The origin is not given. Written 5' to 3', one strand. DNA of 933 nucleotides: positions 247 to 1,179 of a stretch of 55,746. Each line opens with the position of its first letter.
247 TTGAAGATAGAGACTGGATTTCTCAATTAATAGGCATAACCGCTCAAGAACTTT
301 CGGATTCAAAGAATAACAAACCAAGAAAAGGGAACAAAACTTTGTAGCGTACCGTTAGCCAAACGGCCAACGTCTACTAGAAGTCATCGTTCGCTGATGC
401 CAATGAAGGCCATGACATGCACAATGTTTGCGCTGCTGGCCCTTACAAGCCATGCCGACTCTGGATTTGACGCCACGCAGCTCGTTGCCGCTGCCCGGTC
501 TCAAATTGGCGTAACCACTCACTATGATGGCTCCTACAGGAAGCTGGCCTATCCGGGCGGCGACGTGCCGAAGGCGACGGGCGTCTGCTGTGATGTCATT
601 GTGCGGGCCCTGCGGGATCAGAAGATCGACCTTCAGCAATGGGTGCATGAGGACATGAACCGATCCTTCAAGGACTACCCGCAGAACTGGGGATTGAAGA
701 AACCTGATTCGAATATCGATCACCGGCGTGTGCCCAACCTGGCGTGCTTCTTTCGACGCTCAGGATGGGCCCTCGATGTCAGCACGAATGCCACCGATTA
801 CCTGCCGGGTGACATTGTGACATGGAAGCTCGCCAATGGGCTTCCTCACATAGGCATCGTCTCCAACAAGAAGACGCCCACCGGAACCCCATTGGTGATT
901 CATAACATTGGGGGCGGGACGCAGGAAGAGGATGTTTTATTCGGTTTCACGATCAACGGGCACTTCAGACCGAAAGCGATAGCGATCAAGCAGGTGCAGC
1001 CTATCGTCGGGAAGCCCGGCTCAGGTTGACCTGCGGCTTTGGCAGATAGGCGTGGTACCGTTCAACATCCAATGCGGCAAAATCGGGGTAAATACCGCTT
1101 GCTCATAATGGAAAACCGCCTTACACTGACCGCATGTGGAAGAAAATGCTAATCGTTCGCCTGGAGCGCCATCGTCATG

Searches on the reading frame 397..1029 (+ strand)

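Call 65: search_protein_families(library=pfam, proteins=[window:397-1029:+], max_evalue=0.0001)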
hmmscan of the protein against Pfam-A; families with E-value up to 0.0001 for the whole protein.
window:397-1029:+ (210 aa): 1 family
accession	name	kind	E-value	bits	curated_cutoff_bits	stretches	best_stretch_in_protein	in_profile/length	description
PF06940.17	DUF1287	-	2e-69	232.9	25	1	30-191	1-162/163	Domain of unknown function (DUF1287)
